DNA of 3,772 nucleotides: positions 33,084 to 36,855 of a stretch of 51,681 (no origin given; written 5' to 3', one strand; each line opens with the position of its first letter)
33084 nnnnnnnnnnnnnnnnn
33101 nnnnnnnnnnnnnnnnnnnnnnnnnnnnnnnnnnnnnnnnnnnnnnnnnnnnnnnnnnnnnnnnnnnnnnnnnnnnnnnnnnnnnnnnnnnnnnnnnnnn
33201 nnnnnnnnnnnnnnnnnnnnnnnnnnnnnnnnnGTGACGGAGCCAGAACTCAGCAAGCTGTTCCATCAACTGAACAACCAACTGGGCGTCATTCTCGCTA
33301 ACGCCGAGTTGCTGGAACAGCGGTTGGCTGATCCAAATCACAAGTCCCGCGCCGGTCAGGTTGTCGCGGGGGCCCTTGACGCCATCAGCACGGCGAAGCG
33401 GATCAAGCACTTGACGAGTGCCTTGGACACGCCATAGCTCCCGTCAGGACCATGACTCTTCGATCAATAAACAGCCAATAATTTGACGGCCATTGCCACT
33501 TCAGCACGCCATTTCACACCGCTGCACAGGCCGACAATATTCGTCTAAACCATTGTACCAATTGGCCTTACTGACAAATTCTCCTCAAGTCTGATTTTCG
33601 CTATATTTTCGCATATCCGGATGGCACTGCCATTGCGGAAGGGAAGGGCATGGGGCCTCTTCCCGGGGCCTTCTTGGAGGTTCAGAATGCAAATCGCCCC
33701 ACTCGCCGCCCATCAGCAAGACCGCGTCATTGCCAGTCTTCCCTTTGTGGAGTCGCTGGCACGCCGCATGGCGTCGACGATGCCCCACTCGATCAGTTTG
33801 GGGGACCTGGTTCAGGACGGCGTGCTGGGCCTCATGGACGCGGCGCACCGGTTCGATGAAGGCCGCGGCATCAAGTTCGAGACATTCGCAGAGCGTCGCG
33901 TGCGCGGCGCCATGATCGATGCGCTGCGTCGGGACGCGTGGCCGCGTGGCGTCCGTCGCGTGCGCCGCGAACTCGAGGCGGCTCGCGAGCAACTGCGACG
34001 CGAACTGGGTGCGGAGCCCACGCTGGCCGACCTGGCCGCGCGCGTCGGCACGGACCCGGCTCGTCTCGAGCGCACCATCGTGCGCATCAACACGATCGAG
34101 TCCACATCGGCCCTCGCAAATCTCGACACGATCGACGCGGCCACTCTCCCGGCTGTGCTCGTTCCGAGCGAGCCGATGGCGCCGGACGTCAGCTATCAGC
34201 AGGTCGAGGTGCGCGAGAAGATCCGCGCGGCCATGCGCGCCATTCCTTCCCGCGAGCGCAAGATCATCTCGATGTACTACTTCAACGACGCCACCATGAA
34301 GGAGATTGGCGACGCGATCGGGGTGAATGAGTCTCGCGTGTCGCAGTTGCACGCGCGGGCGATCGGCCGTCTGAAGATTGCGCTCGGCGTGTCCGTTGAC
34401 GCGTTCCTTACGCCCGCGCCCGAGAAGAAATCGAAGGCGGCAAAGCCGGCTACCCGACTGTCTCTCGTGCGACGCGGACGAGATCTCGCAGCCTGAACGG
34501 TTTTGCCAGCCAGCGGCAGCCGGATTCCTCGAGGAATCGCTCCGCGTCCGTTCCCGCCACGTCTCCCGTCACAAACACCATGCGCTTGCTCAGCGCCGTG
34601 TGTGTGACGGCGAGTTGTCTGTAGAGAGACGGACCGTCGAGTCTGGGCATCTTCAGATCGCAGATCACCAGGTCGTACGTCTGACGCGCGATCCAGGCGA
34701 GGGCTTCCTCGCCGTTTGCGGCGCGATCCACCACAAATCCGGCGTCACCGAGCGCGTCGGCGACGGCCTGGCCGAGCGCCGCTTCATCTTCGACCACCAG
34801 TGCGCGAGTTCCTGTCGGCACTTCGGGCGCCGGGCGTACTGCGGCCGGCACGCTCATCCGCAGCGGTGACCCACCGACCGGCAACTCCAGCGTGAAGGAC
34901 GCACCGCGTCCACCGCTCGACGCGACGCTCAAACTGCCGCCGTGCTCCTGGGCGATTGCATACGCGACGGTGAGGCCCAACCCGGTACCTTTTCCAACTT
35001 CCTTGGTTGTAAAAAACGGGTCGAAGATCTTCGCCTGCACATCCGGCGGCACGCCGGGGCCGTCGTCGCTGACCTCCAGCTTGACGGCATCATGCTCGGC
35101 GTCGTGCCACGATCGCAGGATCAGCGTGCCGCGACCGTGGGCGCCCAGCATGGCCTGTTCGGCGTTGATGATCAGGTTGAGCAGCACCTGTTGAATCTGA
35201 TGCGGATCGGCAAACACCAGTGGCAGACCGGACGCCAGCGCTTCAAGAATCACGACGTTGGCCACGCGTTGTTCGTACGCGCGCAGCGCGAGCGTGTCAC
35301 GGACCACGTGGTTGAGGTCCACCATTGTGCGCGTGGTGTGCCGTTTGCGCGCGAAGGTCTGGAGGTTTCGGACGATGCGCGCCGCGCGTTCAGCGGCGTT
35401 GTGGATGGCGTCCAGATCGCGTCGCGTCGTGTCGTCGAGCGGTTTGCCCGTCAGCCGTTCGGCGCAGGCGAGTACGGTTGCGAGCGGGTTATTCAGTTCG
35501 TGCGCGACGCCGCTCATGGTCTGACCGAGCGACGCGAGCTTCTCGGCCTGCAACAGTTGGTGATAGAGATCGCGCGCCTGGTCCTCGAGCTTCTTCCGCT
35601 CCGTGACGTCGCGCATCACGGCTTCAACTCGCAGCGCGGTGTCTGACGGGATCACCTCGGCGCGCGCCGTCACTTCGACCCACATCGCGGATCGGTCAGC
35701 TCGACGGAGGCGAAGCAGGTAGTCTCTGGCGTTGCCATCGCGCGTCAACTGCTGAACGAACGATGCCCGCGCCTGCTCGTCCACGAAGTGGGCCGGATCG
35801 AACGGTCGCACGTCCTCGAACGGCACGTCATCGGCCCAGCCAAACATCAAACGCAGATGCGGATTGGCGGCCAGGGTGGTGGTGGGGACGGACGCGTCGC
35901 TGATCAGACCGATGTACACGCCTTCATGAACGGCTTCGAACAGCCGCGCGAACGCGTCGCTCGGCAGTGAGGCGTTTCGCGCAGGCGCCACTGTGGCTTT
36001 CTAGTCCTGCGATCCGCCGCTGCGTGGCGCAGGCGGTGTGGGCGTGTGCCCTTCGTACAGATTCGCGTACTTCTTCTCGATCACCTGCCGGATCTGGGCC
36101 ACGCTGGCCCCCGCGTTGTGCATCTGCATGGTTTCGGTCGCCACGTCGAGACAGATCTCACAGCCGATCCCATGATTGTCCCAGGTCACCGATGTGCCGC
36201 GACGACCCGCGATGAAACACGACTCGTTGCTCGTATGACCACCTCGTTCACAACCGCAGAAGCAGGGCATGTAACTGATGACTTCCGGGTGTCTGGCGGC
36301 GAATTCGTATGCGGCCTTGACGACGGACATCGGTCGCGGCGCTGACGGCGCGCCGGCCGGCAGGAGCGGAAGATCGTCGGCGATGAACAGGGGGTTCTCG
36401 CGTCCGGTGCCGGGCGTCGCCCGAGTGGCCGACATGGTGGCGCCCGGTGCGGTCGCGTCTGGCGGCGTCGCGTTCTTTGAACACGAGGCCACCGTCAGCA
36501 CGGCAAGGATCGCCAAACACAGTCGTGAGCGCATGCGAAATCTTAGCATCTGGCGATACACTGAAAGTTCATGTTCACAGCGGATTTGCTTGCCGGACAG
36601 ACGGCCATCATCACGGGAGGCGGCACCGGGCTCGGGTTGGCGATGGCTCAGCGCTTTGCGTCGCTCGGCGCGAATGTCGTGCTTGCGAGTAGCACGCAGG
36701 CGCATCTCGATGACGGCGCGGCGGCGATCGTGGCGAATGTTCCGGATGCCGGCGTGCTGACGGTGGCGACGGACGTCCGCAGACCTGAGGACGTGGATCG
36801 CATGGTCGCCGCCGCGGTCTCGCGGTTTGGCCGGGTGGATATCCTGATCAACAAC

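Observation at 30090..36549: Compact regulatory island wired like a non-canonical phosphorelay feeding a sigma-54 -> sigma-28-type cascade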

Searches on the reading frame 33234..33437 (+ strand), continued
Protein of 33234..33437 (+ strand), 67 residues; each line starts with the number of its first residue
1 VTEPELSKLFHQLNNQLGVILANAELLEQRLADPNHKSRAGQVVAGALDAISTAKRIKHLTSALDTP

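Call 31: find_encoding_contigs(protein=P0140, flank=8000, max_places=3)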
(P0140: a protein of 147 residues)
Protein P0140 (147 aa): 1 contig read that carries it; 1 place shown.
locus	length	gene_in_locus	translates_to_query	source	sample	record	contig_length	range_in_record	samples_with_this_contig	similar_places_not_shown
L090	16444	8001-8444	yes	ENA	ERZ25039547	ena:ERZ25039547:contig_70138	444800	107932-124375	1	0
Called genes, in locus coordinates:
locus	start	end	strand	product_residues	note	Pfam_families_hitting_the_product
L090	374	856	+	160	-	PF00639:Rotamase, PF13145:Rotamase_2, PF13616:Rotamase_3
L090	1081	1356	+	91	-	-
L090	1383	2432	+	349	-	PF01207:Dus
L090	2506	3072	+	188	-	-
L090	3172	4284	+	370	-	PF10082:BBP2_2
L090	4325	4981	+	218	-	PF06941:NT5C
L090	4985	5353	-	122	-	PF07876:Dabb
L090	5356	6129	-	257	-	PF02698:DUF218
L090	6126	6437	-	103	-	-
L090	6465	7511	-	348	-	PF00158:Sigma54_activat, PF13191:AAA_16, PF14532:Sigma54_activ_2, PF07728:AAA_5 (weak), PF25601:AAA_lid_14, PF02954:HTH_8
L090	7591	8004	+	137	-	-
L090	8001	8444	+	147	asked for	PF00376:MerR (weak), PF12728:HTH_17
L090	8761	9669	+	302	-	PF04542:Sigma70_r2, PF08281:Sigma70_r4_2, PF04545:Sigma70_r4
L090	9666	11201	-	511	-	PF00512:HisKA, PF02518:HATPase_c, PF00072:Response_reg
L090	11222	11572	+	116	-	-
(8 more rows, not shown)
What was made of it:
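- The apparent HTH-mini fusion proteins come from a contig full of broken genes (call 31).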

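Call 33: predict_structure(alignment_id=A1)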
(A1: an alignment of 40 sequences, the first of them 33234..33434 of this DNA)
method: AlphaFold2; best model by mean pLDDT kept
length: 67 residues; sequences in the alignment: 40
mean_pLDDT: 84.5   pTM: 0.67
mean pLDDT of the five models: 84.5, 82.6, 81.4, 78.4, 75.8
residues with pLDDT >= 90: 30; 70-90: 24; 50-70: 13; < 50: 0
segments of 3 or more residues with pLDDT < 50: none
pLDDT, mean of each block of 10 residues (from residue 1): 83 96 86 68 91 93 71
secondary structure, 60 per line:
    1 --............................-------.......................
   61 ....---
elements in order: H3-30 H38-64
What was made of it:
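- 33234..33437 (+): 67-aa mini protein: a stand-alone DHp-like helical hairpin with a near-invariant His11 (motif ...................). AF2 hairpin H3-30/H38-64 (call 33).
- Checked: AF2 predicts a helical hairpin (pLDDT 84.5, call 33).
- AF2 predicts a hairpin (call 33).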

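Call 36: fold_search(model_id=the predicted structure, library=pdb)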
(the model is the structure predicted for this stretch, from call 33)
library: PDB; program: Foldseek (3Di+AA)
matches with E <= 10: 312; with E <= 0.001: 0
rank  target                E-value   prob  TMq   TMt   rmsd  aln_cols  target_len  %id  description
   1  4h63_K                5.3e-01  0.95  0.77  0.56   2.5        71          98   10  Structure of the Schizosaccharomyces pombe Mediator head module (released 2012-10-31)
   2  6o3e_A                5.7e-01  0.95  0.76  0.11   2.3        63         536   21  mouse aE-catenin 82-883 (released 2019-11-13)
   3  4igg_A                7.0e-01  0.91  0.74  0.08   2.3        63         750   22  Full-length human alpha-catenin crystal structure (released 2012-12-26)
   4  3r84_G                7.5e-01  0.87  0.75  0.65   3.0        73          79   15  Structure of the Mediator head subcomplex Med11/22 (released 2011-04-27)
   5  6o3e_B                8.0e-01  0.94  0.80  0.11   1.6        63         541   21  mouse aE-catenin 82-883 (released 2019-11-13)
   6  3aoh_X                8.0e-01  0.41  0.48  0.26   4.7        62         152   16  RNA polymerase-Gfh1 complex (Crystal type 1) (released 2010-12-08)
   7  4igg_B                8.6e-01  0.89  0.75  0.07   2.2        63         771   22  Full-length human alpha-catenin crystal structure (released 2012-12-26)
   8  4fi5                  9.2e-01  0.28  0.48  0.46   4.6        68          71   19  Crystal structure of the N-terminal domain of Hantaan virus strain 76-118 nucleoprotein (released 2012-06-20)
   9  1skv_A                9.8e-01  0.96  0.80  0.84   1.4        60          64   12  Crystal Structure of D-63 from Sulfolobus Spindle Virus 1 (released 2004-07-13)
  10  5n9j_V                9.8e-01  0.85  0.76  0.55   2.5        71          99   10  Core Mediator of transcriptional regulation (released 2017-05-17)
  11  5j0j_C                9.8e-01  0.30  0.46  0.44   4.8        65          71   17  De novo design of protein homo-oligomers with modular hydrogen bond network-mediated specificity (released 2016-05-25)
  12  3r84_O                1.1e+00  0.84  0.77  0.69   2.8        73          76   14  Structure of the Mediator head subcomplex Med11/22 (released 2011-04-27)
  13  4k1n_A                1.1e+00  0.80  0.73  0.11   2.4        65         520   20  Crystal structure of full-length mouse alphaE-catenin (released 2013-05-01)
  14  3r84_A                1.1e+00  0.82  0.73  0.61   2.6        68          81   15  Structure of the Mediator head subcomplex Med11/22 (released 2011-04-27)
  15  5j0j_A                1.3e+00  0.20  0.41  0.40   5.1        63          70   16  De novo design of protein homo-oligomers with modular hydrogen bond network-mediated specificity (released 2016-05-25)
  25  8cok_B                1.8e+00  0.87  0.79  0.54   1.6        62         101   10  Structural analysis of ING3 protein and its binding to histone H3 (released 2023-05-17)
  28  8cok_A                2.1e+00  0.16  0.43  0.30   5.3        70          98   14  Structural analysis of ING3 protein and its binding to histone H3 (released 2023-05-17)
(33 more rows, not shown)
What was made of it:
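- Foldseek cannot tell this hairpin from any other (call 36).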

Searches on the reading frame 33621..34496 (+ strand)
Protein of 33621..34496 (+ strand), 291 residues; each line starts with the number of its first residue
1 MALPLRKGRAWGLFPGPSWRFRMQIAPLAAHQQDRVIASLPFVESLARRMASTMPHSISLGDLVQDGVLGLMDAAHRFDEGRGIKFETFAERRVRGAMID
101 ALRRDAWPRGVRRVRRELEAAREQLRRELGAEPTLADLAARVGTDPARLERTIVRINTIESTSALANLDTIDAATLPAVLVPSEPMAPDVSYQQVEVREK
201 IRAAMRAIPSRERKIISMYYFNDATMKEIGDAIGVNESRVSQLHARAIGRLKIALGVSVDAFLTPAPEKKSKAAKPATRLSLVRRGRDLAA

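Call 4: search_protein_families(library=pfam, proteins=[window:33621-34496:+], max_evalue=0.01)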
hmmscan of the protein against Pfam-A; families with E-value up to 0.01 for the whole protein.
window:33621-34496:+ (291 aa): 5 families
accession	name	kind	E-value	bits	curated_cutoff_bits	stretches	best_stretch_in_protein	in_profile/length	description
PF04542.20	Sigma70_r2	-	2.9e-17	62.7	24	1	40-107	6-70/71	Sigma-70 region 2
PF04545.22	Sigma70_r4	-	1.7e-14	53.5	24.1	1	204-252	1-49/50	Sigma-70, region 4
PF08281.18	Sigma70_r4_2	-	5.9e-08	32.7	25.7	1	198-250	1-53/54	Sigma-70, region 4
PF04539.22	Sigma70_r3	-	4.6e-05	23.9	25.3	1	115-156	3-44/78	Sigma-70 region 3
PF19380.4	DUF5955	-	0.00011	23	27.1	1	109-167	13-75/88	Family of unknown function (DUF5955)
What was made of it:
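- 33687..34496 (+): FliA/WhiG-like alternative sigma factor (269 aa). Sigma70 regions r2, r3 and r4 (call 4).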

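Call 13: search_protein_families(library=ncbifam, proteins=[window:33687-34496:+], max_evalue=0.001)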
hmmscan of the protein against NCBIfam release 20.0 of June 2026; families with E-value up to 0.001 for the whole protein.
window:33687-34496:+ (269 aa): 62 families (the best 25 are shown)
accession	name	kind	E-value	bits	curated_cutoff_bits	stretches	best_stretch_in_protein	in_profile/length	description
TIGR02479.1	FliA_WhiG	subfamily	2.8e-55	187.5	189.6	1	18-233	6-223/224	FliA/WhiG family RNA polymerase sigma factor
NF005413.0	PRK06986.1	subfamily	2.6e-50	171.5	201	1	8-234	13-237/241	RNA polymerase sigma factor FliA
NF004935.0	PRK06288.1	equivalog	9.1e-50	169.8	343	1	15-234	40-263/270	RNA polymerase sigma factor WhiG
NF005809.0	PRK07670.1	equivalog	4.5e-37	127.9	326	1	18-233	33-250/255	FliA/WhiG family RNA polymerase sigma factor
NF004572.0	PRK05911.1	equivalog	2.4e-32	112.3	378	1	10-233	24-253/257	RNA polymerase sigma factor sigma-28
TIGR02980.1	SigBFG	subfamily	5.8e-30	104.7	234.35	1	12-231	6-224/227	SigB/SigF/SigG family RNA polymerase sigma factor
TIGR02937.1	sigma70-ECF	superfamily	4.4e-29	101.2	42.9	1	19-232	12-164/165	sigma-70 family RNA polymerase sigma factor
NF009091.0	PRK12427.1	equivalog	3.5e-25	89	339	1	10-228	16-226/233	FliA/WhiG family RNA polymerase sigma factor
NF005514.0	PRK07122.1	subfamily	3.7e-24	85.3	372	1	9-230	40-260/264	RNA polymerase sigma factor SigF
NF041931.2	MzaA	equivalog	8.3e-22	77.8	800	1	12-230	479-702/726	MZA anti-phage system associated sigma-70 family RNA polymerase sigma factor MzaA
TIGR02997.1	Sig70-cyanoRpoD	subfamily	7.9e-21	74.6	384.5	1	14-230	80-298/298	RNA polymerase sigma factor, RpoD/SigA family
TIGR02941.1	Sigma_B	equivalog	3.4e-20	72.6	315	1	11-232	31-252/255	RNA polymerase sigma factor SigB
TIGR02393.1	RpoD_Cterm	equivalog_domain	2.4e-19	69.9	354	1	17-231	9-226/238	RNA polymerase sigma factor RpoD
TIGR02885.1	spore_sigF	equivalog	3.2e-19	69.7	321.45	1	13-230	15-228/231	RNA polymerase sporulation sigma factor SigF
NF005693.0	PRK07500.1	equivalog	3.5e-19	69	315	1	20-234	52-278/289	RNA polymerase factor sigma-32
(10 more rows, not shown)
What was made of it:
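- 33687..34496 (+): TIGR02479, 187.5 bits against a cutoff of 189.6 (call 13).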

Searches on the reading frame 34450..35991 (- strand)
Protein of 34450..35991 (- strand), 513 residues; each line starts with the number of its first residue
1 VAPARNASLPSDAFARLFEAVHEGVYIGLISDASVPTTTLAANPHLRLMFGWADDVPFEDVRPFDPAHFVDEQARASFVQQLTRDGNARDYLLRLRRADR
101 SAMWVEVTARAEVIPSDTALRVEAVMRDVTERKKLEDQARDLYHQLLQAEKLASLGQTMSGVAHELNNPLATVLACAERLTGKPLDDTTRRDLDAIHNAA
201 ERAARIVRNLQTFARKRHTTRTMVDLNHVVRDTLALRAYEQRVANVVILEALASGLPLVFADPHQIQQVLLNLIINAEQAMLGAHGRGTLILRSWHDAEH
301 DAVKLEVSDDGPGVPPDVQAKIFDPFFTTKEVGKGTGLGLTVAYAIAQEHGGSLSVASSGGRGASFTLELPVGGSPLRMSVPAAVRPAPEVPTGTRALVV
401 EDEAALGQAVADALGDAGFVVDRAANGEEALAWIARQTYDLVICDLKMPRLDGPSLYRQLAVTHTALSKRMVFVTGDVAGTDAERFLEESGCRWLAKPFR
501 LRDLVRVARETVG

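Call 4: search_protein_families(library=pfam, proteins=[window:34450-35991:-], max_evalue=0.01)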
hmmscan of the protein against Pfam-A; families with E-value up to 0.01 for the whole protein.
window:34450-35991:- (513 aa): 5 families
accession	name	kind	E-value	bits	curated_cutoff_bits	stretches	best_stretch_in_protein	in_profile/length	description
PF02518.31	HATPase_c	-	8e-25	87.9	26.4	1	262-372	2-109/111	Histidine kinase-, DNA gyrase B-, and HSP90-like ATPase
PF00072.30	Response_reg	-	4e-20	72.5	30.2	1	398-507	2-109/111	Response regulator receiver domain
PF00512.31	HisKA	-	2.8e-13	50.1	26.9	1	155-217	2-64/66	His Kinase A (phospho-acceptor) domain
PF13426.13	PAS_9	-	0.00036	21.2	27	1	41-131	15-103/103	PAS domain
PF23198.2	PDE8A_N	-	0.0018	18.7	29.6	1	399-477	15-94/147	PDE8A-like, N-terminal domain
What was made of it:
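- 34450..35991 (-): Soluble hybrid histidine kinase (weak PAS, HisKA, HATPase_c, REC). Its 3' end overlaps the sigma gene by 47 bp. Pfam (call 4).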

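Call 13: search_protein_families(library=ncbifam, proteins=[window:34450-35991:-], max_evalue=0.001)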
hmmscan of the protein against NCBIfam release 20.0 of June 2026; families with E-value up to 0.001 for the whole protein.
window:34450-35991:- (513 aa): 141 families (the best 25 are shown)
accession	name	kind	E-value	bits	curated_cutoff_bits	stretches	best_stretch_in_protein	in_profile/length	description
NF052574.1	HisKinEspCMyxo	equivalog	9.3e-78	262.2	1200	1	15-504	287-775/785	serine histidine kinase EspC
NF046026.1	HisKinCckACaul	equivalog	2.1e-69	234.3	1000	1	113-505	267-669/678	cell cycle histidine kinase CckA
NF046020.1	HisKinCckABruc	equivalog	1.4e-62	211.8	1000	1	121-511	455-866/868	cell cycle histidine kinase CckA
NF008468.0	PRK11360.1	equivalog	1.6e-62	211.8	646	1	71-372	320-608/616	two-component system sensor histidine kinase AtoS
NF052573.1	HisKinEspAMyxo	equivalog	5.8e-58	196.6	1400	1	93-506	329-744/755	serine histidine kinase EspA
NF010411.0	PRK13837.1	equivalog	2e-54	184.9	647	1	73-508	363-808/828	two-component system VirA-like sensor kinase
NF010076.0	PRK13557.1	subfamily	6e-52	176.8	631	1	140-510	148-531/540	histidine kinase famiy protein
NF038348.1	T2SS_HK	subfamily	2e-49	168.5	450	2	198-372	406-573/574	histidine kinase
NF007688.0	PRK10364.1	equivalog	4.3e-45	154.3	479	1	133-373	218-452/460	two-component system sensor histidine kinase ZraS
NF041777.1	sens_FixL_Rhizob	equivalog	5.2e-42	144.1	850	1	125-373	232-482/485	sensor protein FixL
NF047466.1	hybrid_RR_LvrB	exception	5.8e-39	134.3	500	1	126-372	123-376/377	hybrid histidine kinase/response regulator LvrB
TIGR02956.1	TMAO_torS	equivalog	1.8e-38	132.3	676.5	1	159-508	468-816/967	TMAO reductase system sensor histidine kinase/response regulator TorS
NF008302.0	PRK11091.1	equivalog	6.1e-37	127.2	838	1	125-508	262-639/779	aerobic respiration two-component sensor histidine kinase ArcB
NF008543.0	PRK11466.1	equivalog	1.5e-36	125.7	982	1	159-468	448-756/914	TMAO reductase system sensor histidine kinase/response regulator TorS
NF047497.1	HK_LIC_12097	equivalog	5.2e-36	124.1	500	1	119-372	121-366/367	LIC_12097 family sensor histidine kinase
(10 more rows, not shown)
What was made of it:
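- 34450..35991 (-): The best NCBIfam matches are EspC and CckA, far below their cutoffs (call 13).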

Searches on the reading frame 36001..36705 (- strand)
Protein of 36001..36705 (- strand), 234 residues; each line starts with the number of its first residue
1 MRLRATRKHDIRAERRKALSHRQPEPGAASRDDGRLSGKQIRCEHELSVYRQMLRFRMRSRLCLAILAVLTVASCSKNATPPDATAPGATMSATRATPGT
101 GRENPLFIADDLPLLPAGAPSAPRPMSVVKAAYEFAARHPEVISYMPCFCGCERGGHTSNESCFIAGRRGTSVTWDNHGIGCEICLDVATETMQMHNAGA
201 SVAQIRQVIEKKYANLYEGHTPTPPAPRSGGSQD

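Call 4: search_protein_families(library=pfam, proteins=[window:36001-36705:-], max_evalue=0.01)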
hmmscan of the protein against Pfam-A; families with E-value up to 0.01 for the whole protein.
window:36001-36705:- (234 aa): 1 family
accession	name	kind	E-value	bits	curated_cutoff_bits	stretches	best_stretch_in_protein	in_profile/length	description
PF13798.11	PCYCGC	-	1e-25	90.9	25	1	128-224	53-151/153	Protein of unknown function with PCYCGC motif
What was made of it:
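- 36001..36555 (-): PCYCGC-motif lipoprotein, upstream of and co-directional with the kinase. Accessory. PF13798, E 1e-25 (call 4).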

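Call 13: search_protein_families(library=ncbifam, proteins=[window:36001-36705:-], max_evalue=0.001)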
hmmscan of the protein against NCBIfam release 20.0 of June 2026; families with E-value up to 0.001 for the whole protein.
window:36001-36705:- (234 aa): 1 family
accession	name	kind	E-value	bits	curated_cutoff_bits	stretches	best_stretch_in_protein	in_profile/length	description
NF041379.1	OS_HP4_CYCXC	equivalog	3.4e-20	71.9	90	1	128-213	13-89/90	CYCXC family (seleno)protein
